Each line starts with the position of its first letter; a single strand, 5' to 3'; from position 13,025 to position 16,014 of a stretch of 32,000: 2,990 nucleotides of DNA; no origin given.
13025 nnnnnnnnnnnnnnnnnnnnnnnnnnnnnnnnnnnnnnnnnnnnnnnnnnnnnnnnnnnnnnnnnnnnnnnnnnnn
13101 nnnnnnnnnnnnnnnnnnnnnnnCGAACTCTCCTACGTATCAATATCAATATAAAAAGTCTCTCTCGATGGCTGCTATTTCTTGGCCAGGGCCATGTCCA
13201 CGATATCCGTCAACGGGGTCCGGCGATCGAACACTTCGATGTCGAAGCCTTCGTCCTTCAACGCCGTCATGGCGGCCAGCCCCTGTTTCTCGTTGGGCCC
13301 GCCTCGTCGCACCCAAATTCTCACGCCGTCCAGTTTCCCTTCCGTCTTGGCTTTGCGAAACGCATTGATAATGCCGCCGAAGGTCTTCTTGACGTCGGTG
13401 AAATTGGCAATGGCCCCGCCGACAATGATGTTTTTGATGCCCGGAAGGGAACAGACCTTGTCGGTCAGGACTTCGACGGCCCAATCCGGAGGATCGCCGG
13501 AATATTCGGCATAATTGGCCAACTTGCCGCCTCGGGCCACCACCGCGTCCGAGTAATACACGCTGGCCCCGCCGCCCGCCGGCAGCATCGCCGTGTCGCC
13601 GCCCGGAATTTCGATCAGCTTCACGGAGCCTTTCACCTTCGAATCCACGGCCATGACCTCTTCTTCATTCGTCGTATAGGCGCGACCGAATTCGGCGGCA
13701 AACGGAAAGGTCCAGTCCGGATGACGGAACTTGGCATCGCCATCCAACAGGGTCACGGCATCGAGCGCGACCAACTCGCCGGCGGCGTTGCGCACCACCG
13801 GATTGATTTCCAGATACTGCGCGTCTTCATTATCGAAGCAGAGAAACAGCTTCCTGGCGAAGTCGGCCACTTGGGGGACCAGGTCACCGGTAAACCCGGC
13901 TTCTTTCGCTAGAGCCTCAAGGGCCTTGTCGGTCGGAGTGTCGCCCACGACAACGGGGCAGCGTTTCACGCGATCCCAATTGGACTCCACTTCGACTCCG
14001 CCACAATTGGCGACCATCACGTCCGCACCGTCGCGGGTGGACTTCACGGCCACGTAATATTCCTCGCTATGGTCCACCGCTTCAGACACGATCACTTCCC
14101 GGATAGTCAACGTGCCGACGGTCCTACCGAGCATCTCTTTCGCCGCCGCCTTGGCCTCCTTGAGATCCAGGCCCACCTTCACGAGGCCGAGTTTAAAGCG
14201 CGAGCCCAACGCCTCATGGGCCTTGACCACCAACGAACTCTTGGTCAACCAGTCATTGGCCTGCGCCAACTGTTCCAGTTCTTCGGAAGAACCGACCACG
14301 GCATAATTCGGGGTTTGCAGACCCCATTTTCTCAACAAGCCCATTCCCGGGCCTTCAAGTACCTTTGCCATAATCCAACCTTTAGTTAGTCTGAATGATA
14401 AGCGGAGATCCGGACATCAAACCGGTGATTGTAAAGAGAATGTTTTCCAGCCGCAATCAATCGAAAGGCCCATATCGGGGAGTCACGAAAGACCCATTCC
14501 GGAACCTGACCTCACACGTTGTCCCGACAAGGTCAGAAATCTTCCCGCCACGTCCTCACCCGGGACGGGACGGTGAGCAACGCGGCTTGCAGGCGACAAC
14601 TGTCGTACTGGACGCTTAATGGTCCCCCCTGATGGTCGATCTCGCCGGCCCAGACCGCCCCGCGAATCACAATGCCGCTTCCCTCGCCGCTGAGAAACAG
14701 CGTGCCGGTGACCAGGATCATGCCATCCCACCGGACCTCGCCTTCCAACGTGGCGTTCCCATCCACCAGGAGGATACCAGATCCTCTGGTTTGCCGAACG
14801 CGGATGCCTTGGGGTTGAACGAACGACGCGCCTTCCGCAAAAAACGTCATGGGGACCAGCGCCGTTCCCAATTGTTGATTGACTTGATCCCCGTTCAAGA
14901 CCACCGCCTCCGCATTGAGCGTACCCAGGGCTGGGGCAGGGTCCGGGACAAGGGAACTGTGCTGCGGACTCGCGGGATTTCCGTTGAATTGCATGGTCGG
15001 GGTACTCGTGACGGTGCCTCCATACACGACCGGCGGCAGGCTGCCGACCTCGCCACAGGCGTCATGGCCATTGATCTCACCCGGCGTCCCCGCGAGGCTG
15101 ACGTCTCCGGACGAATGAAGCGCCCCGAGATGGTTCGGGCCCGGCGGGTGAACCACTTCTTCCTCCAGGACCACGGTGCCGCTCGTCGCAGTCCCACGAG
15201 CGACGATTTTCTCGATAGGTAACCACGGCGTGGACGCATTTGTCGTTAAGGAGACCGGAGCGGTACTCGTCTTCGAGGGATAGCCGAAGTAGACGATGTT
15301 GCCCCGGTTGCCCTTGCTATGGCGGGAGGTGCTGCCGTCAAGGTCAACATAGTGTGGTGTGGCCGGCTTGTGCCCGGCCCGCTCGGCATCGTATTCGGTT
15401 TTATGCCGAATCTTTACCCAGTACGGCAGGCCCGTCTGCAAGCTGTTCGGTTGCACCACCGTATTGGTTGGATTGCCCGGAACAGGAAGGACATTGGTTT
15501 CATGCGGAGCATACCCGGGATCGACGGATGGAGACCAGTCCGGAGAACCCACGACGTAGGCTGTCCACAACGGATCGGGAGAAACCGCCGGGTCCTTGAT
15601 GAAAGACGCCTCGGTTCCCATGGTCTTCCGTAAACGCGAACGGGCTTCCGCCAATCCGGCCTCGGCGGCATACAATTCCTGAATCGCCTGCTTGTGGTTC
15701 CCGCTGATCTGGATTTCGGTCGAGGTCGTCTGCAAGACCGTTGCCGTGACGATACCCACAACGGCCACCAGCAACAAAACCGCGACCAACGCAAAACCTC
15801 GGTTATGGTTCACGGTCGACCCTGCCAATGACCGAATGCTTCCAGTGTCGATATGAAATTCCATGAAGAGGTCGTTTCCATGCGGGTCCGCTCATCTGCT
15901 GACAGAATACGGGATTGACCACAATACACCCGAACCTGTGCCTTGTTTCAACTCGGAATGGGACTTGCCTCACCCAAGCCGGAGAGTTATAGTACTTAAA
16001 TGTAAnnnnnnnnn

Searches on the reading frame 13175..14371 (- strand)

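Call 5: search_protein_families(library=pfam, proteins=[window:13175-14371:-])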
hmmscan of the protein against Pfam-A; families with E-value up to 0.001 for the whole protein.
window:13175-14371:- (398 aa): 4 families
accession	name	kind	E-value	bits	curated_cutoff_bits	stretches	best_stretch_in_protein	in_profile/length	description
PF16114.10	Citrate_bind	-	1.9e-56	190.8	26.8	1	230-396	1-176/177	ATP citrate lyase citrate-binding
PF24948.1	Citrate_synth_N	-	3.1e-34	118.8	83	1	20-216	27-227/232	ATP-citrate synthase ATP-grasp domain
PF08442.15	ATP-grasp_2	-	1.8e-23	83.7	29.5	1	10-193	8-201/202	ATP-grasp domain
PF13549.11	ATP-grasp_5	-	9.4e-08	32.1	27.6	1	10-206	16-218/221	ATP-grasp domain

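Call 6: search_protein_families(library=ncbifam, proteins=[window:13175-14371:-])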
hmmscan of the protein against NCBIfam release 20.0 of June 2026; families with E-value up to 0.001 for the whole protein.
window:13175-14371:- (398 aa): 4 families
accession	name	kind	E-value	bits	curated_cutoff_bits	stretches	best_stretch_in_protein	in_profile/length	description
NF001913.0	PRK00696.1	equivalog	2.1e-36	125.8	370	1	11-379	10-369/388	ADP-forming succinate--CoA ligase subunit beta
TIGR01016.1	sucCoAbeta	subfamily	2.7e-36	125.4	375.55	1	12-368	11-361/386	succinate-CoA ligase subunit beta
NF010647.0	PRK14046.1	equivalog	5e-17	62.1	604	1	12-364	11-357/392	malate--CoA ligase subunit beta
NF045492.1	HydPropCoALig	equivalog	0.00015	20.2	1300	1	11-134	26-148/700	3-hydroxypropionate--CoA ligase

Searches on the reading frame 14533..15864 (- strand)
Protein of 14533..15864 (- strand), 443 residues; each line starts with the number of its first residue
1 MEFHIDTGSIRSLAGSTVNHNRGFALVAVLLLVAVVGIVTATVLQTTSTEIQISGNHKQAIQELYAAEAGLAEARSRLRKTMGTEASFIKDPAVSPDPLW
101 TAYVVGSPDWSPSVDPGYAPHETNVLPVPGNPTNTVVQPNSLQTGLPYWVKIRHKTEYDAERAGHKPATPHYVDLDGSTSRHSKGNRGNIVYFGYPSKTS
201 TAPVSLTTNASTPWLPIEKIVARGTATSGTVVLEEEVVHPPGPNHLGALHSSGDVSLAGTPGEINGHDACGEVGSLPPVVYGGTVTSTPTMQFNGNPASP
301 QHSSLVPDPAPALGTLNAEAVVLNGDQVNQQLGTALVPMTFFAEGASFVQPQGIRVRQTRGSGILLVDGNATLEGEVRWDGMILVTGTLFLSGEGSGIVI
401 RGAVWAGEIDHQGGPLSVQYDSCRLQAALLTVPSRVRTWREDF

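Call 5: search_protein_families(library=pfam, proteins=[window:14533-15864:-])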
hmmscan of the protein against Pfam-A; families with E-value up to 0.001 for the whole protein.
window:14533-15864:- (443 aa): 1 family
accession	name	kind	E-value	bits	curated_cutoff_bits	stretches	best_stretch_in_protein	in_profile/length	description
PF14341.11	PilX_N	-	5.3e-09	36.4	25.5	1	22-72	1-51/51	PilX N-terminal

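Call 6: search_protein_families(library=ncbifam, proteins=[window:14533-15864:-])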
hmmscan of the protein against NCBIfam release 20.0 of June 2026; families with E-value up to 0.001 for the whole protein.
window:14533-15864:- (443 aa): 1 family
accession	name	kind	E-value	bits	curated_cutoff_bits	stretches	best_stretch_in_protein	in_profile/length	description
NF037980.1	T2SS_GspK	equivalog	8.8e-10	38.6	130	1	22-83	2-63/307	type II secretion system minor pseudopilin GspK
